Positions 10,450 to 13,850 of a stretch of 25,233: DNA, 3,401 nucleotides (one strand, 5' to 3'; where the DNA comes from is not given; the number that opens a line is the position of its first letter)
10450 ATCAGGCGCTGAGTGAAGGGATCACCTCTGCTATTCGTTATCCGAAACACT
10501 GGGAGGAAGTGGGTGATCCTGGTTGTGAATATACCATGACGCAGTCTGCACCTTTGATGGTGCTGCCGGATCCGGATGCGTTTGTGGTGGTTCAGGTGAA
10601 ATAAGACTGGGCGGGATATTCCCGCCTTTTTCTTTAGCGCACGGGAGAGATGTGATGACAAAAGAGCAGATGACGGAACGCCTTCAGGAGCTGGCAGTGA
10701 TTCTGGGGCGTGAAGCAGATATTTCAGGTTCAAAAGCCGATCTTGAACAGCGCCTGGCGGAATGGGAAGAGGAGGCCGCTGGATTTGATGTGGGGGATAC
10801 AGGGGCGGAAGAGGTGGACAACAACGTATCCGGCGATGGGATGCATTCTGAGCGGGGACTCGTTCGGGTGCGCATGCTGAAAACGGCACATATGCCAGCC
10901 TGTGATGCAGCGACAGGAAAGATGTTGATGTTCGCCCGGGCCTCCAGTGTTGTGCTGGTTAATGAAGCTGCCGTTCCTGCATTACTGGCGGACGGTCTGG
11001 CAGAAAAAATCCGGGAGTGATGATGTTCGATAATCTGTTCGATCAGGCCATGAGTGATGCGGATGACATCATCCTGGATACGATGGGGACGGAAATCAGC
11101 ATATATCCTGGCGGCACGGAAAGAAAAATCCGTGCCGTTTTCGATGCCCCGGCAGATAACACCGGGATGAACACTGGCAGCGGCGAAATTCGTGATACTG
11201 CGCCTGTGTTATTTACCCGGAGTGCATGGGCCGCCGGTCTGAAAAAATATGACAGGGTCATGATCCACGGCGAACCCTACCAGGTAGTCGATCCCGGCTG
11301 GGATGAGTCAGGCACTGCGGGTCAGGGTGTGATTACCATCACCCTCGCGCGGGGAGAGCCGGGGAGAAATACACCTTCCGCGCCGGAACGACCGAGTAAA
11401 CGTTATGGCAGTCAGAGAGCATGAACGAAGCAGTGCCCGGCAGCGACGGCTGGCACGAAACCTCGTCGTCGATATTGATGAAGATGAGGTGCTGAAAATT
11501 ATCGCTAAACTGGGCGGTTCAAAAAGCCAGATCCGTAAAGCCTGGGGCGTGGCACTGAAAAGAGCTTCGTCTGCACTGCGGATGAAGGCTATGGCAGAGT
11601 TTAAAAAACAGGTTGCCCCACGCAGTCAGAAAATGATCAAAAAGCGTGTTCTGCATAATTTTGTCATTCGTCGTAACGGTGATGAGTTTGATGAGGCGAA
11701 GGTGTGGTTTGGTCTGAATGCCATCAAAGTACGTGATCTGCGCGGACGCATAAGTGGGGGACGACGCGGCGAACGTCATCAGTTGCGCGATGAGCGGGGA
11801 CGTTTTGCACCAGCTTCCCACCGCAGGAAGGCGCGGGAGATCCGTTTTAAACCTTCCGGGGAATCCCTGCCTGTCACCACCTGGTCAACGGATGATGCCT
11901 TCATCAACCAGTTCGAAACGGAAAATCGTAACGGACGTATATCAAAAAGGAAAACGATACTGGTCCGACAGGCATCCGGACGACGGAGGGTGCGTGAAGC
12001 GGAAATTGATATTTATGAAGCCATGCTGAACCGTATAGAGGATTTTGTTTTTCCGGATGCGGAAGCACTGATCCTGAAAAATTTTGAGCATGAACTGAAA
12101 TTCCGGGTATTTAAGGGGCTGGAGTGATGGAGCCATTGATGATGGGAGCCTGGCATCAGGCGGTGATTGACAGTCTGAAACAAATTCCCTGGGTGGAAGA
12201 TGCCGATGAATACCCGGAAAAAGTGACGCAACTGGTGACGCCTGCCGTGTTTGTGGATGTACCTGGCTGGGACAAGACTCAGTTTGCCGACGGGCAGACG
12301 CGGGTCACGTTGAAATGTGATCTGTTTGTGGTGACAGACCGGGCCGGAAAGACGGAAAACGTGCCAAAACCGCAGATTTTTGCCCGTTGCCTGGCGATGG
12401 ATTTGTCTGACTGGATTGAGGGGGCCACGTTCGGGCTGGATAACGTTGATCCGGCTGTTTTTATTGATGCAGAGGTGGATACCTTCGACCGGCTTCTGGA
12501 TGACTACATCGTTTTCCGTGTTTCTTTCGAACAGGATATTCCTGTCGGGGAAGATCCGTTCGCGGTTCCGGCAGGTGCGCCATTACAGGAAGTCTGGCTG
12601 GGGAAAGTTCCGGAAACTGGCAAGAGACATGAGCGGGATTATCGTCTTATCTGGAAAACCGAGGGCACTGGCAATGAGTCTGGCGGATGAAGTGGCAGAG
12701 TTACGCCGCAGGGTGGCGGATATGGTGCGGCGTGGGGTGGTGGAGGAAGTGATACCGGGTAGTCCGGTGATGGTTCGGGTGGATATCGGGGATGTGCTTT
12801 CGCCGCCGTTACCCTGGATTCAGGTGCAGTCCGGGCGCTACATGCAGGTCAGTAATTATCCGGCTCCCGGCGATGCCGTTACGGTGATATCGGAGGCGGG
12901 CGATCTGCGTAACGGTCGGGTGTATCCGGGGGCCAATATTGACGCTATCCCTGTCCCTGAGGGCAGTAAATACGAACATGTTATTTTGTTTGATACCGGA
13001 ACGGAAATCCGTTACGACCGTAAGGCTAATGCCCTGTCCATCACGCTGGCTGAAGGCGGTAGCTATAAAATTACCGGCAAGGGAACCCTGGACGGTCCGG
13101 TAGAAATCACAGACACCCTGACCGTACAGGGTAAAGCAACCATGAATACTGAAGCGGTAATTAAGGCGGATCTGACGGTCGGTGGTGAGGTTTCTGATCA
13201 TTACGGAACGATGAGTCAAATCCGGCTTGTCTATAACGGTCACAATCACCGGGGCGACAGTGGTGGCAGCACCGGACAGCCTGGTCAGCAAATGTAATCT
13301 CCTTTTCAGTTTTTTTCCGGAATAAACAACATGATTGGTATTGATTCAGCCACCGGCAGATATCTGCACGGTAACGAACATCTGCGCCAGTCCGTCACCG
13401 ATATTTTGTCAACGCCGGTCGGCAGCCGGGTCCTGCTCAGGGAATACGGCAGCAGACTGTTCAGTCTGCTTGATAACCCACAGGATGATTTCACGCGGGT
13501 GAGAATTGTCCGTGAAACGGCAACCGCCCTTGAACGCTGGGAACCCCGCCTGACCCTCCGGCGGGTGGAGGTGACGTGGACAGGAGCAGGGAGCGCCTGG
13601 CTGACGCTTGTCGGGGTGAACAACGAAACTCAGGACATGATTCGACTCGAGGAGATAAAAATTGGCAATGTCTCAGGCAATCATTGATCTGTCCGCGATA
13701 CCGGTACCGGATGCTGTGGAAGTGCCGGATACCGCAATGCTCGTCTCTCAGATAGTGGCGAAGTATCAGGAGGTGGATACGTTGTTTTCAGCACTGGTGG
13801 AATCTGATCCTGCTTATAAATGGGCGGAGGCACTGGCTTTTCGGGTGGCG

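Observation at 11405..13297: Mosaic joint: lambda-type head/neck module runs directly into a complete P2-type contractile tail module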

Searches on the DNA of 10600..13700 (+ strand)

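Call 4: search_dna_similar(query=window:10600-13700:+, collection=ecoli_genomes, mode=near, max_rows=15)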
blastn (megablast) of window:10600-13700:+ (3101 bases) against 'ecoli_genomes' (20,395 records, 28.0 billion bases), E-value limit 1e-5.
Records with a match: 82; places in all: 102; records where one place covers at least 80% of the query: 76.
Genomes with a match: 82 of 5426; with a place that covers at least 80% of the query: 76. Places per genome that has any: lowest 1, median 1, highest 3. On chromosomes: 102 places; on plasmids: 0.
Best place of each record, by identity: 95-99% 20; 90-95% 57; 80-90% 5.
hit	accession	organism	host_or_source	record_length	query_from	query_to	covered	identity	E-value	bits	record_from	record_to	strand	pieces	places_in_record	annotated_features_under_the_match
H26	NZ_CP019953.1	Escherichia coli M8 strain M8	Mus musculus C57Bl/6J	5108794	1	3101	100%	98.9%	0e+0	5533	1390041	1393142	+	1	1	hypothetical protein (x2) | phage baseplate assembly protein V | head-tail joining protein | gpFI: DNA-packaging protein FI | GPW/gp25 family protein | and 2 other names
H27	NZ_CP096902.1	Escherichia coli strain RSHH22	Mus musculus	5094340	1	3101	100%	98.9%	0e+0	5533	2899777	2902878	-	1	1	hypothetical protein (x2) | phage baseplate assembly protein V | head-tail joining protein | gpFI: DNA-packaging protein FI | GPW/gp25 family protein | and 2 other names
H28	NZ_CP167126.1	Escherichia coli strain SK6988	Mouse fecal sample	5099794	1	3101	100%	98.9%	0e+0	5533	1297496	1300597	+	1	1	hypothetical protein (x2) | phage baseplate assembly protein V | head-tail joining protein | gpFI: DNA-packaging protein FI | GPW/gp25 family protein | and 2 other names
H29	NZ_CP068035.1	Escherichia coli strain U90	swine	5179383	1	3101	100%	95.2%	0e+0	4907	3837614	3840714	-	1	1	hypothetical protein (x2) | phage baseplate assembly protein V | head-tail joining protein | gpFI: DNA-packaging protein FI | GPW/gp25 family protein | and 2 other names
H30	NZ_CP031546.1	Escherichia coli strain cq9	pig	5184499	1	3101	100%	95.2%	0e+0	4902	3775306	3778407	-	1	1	hypothetical protein (x2) | phage baseplate assembly protein V | head-tail joining protein | gpFI: DNA-packaging protein FI | GPW/gp25 family protein | and 2 other names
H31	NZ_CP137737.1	Escherichia coli strain HNSQ2209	pig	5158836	1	3101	100%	95.2%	0e+0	4902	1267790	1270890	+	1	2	hypothetical protein (x2) | phage baseplate assembly protein V | head-tail joining protein | gpFI: DNA-packaging protein FI | GPW/gp25 family protein | and 2 other names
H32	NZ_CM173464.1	Escherichia coli strain E423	cloacal swab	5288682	1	3101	100%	95.2%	0e+0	4902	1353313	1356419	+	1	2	hypothetical protein (x2) | phage baseplate assembly protein V | head-tail joining protein | gpFI: DNA-packaging protein FI | GPW/gp25 family protein | and 2 other names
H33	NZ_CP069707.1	Escherichia coli strain E41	pig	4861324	1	3101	100%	95.1%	0e+0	4885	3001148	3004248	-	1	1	hypothetical protein (x2) | phage baseplate assembly protein V | head-tail joining protein | gpFI: DNA-packaging protein FI | GPW/gp25 family protein | and 2 other names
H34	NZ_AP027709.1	Escherichia coli strain PSS-15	Homo sapiens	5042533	1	3101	100%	95.1%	0e+0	4885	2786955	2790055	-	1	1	hypothetical protein (x2) | phage baseplate assembly protein V | head-tail joining protein | gpFI: DNA-packaging protein FI | GPW/gp25 family protein | and 2 other names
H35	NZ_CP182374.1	Escherichia coli strain bR_120_Kylling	-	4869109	1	3101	100%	95.1%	0e+0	4885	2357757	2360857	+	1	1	hypothetical protein (x2) | phage baseplate assembly protein V | head-tail joining protein | gpFI: DNA-packaging protein FI | GPW/gp25 family protein | and 2 other names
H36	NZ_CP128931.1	Escherichia coli strain TUM9757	missing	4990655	1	3101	100%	95.1%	0e+0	4879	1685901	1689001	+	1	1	hypothetical protein (x2) | phage baseplate assembly protein V | head-tail joining protein | gpFI: DNA-packaging protein FI | GPW/gp25 family protein | and 2 other names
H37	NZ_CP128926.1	Escherichia coli strain TUM9812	missing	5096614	1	3101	100%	95.1%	0e+0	4879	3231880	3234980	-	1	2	hypothetical protein (x2) | phage baseplate assembly protein V | head-tail joining protein | gpFI: DNA-packaging protein FI | GPW/gp25 family protein | and 2 other names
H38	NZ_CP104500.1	Escherichia coli strain E9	Poultry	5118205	1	3101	100%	95.1%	0e+0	4879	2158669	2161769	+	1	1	hypothetical protein (x2) | phage baseplate assembly protein V | head-tail joining protein | gpFI: DNA-packaging protein FI | GPW/gp25 family protein | and 2 other names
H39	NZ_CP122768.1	Escherichia coli strain ETEC1738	Sus scrofa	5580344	1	3101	100%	95.0%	0e+0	4868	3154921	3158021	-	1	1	hypothetical protein (x2) | phage baseplate assembly protein V | head-tail joining protein | gpFI: DNA-packaging protein FI | GPW/gp25 family protein | and 2 other names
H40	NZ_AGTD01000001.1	Escherichia coli UMNF18 strain UMNF18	porcine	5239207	1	3101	100%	95.0%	0e+0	4861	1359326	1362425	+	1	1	phage baseplate assembly protein V | hypothetical protein (x3) | head-tail joining protein | gpFI: DNA-packaging protein FI | GPW/gp25 family protein | and 2 other names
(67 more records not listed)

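Call 5: get_annotated_region(hit=H26, flank=20000)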
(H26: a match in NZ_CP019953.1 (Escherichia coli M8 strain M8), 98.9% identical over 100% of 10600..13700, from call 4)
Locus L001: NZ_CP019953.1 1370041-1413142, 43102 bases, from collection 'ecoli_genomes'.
description: Escherichia coli M8 chromosome, complete genome
organism: Escherichia coli M8 strain M8 (NCBI taxid 1392854)
replicon: chromosome; assembly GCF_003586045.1
host: Mus musculus C57Bl/6J; source: ob/ob mice; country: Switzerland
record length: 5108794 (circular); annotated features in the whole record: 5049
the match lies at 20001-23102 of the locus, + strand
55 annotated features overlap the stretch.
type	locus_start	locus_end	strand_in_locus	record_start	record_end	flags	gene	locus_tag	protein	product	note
CDS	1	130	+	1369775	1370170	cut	-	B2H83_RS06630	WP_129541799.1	hypothetical protein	-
CDS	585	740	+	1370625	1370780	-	hokD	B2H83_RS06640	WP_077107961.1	type I toxin-antitoxin system toxin HokD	-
CDS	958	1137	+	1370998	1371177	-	-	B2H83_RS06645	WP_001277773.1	hypothetical protein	-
CDS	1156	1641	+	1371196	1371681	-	-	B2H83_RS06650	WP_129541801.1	type II toxin-antitoxin system death-on-curing family toxin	-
CDS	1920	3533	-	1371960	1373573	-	-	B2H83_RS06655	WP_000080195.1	IS66-like element ISEc23 family transposase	-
CDS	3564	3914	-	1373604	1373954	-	tnpB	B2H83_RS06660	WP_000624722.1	IS66 family insertion sequence element accessory protein TnpB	TnpB, as the term is used for proteins encoded by IS66 family insertion elements, is considered an accessory protein, ...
CDS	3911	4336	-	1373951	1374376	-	tnpA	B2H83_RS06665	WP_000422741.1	IS66-like element accessory protein TnpA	-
CDS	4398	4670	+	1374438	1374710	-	-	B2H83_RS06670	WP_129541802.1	hypothetical protein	-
CDS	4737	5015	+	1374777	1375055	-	-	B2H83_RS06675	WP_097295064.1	hypothetical protein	-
CDS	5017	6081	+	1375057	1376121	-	-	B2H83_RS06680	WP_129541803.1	DUF968 domain-containing protein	-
CDS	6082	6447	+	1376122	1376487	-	-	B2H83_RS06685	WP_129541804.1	RusA family crossover junction endodeoxyribonuclease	-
CDS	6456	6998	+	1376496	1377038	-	-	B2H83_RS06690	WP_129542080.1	DUF1133 family protein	-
CDS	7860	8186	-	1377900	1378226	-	iraM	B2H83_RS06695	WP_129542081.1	anti-adapter protein IraM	-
CDS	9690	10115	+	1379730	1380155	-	-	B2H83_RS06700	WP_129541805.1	tellurite resistance TerB family protein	-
CDS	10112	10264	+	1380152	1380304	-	-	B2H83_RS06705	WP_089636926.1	DUF3927 family protein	-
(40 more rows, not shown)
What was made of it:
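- The M8 copy carries an IS66 in the tail region (call 5). One copy, in E. coli M8, has IS66 insertions (call 5).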

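Call 73: search_dna_similar(query=L012:7200-11200:+, collection=ecoli_genomes, mode=near, rows=spread, max_rows=30)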
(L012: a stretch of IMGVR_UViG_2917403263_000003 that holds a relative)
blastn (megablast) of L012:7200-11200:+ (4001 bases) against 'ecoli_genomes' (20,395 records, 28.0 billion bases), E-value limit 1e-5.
Records with a match: 82; places in all: 102; records where one place covers at least 80% of the query: 1.
Genomes with a match: 82 of 5426; with a place that covers at least 80% of the query: 1. Places per genome that has any: lowest 1, median 1, highest 3. On chromosomes: 102 places; on plasmids: 0.
Best place of each record, by identity: 95-99% 21; 90-95% 60; 80-90% 1.
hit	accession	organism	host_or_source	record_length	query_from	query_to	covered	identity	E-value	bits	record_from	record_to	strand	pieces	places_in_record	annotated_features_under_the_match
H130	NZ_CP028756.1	Escherichia coli strain A19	Vampire bat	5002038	1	3798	95%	90.8%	0e+0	5075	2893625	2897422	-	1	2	ClpP-like prohead protease/major capsid protein fusion protein | hypothetical protein (x2) | phage baseplate assembly protein V | head-tail joining protein | DUF2190 family protein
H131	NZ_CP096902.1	Escherichia coli strain RSHH22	Mus musculus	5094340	2007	4001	50%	98.7%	0e+0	3541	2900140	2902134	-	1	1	hypothetical protein (x2) | phage baseplate assembly protein V | head-tail joining protein | GPW/gp25 family protein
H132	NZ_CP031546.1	Escherichia coli strain cq9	pig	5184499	2007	4001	50%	95.6%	0e+0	3203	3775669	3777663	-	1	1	hypothetical protein (x2) | phage baseplate assembly protein V | head-tail joining protein | GPW/gp25 family protein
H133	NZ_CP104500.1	Escherichia coli strain E9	Poultry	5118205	2004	4001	50%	95.3%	0e+0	3173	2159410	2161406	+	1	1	hypothetical protein (x2) | phage baseplate assembly protein V | head-tail joining protein | GPW/gp25 family protein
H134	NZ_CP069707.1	Escherichia coli strain E41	pig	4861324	2007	4001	50%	95.4%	0e+0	3173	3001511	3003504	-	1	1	hypothetical protein (x2) | phage baseplate assembly protein V | head-tail joining protein | GPW/gp25 family protein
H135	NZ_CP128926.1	Escherichia coli strain TUM9812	missing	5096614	2007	4001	50%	95.3%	0e+0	3168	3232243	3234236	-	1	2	hypothetical protein (x2) | phage baseplate assembly protein V | head-tail joining protein | GPW/gp25 family protein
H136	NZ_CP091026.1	Escherichia coli strain STEC383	pig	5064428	2007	4001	50%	95.0%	0e+0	3134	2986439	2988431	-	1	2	hypothetical protein (x2) | phage baseplate assembly protein V | head-tail joining protein | GPW/gp25 family protein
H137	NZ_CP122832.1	Escherichia coli strain ETEC1730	Sus scrofa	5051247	2007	4001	50%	94.9%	0e+0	3118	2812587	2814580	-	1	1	hypothetical protein (x2) | phage baseplate assembly protein V | head-tail joining protein | GPW/gp25 family protein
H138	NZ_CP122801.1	Escherichia coli strain ETEC1734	Sus scrofa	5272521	2007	4001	50%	94.9%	0e+0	3118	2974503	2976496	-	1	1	hypothetical protein (x2) | phage baseplate assembly protein V | head-tail joining protein | GPW/gp25 family protein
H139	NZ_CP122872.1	Escherichia coli strain ETEC1718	Sus scrofa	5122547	2007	4001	50%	94.9%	0e+0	3118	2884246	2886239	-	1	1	hypothetical protein (x2) | phage baseplate assembly protein V | head-tail joining protein | GPW/gp25 family protein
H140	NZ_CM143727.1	Escherichia coli strain CFIAFB20180511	food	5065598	2007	4001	50%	94.9%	0e+0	3118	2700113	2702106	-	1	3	hypothetical protein (x2) | phage baseplate assembly protein V | head-tail joining protein | GPW/gp25 family protein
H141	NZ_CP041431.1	Escherichia coli strain STEC316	Raw beef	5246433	2004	4001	50%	94.7%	0e+0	3101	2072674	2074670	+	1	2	hypothetical protein (x2) | phage baseplate assembly protein V | head-tail joining protein | GPW/gp25 family protein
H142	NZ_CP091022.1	Escherichia coli strain STEC276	cattle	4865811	2007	4001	50%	94.8%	0e+0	3107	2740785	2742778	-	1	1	hypothetical protein (x2) | phage baseplate assembly protein V | head-tail joining protein | GPW/gp25 family protein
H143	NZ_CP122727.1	Escherichia coli strain ETEC1746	Sus scrofa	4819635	2007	4001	50%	94.8%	0e+0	3107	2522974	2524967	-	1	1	hypothetical protein (x2) | phage baseplate assembly protein V | head-tail joining protein | GPW/gp25 family protein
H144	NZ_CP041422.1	Escherichia coli strain STEC409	Diarrheal patient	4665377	2007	4001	50%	94.7%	0e+0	3101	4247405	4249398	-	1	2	hypothetical protein (x2) | phage baseplate assembly protein V | head-tail joining protein | GPW/gp25 family protein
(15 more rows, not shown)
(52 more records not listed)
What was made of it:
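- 11341..11390 (+): Crossover zone of a head-cassette exchange, in the 3' end of FII. To its right, locus L012 is 98.9% identical. To its left, back to 3165, L012 is unrelated. The same start point is seen in matches across 82 E. coli genomes (call 73).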
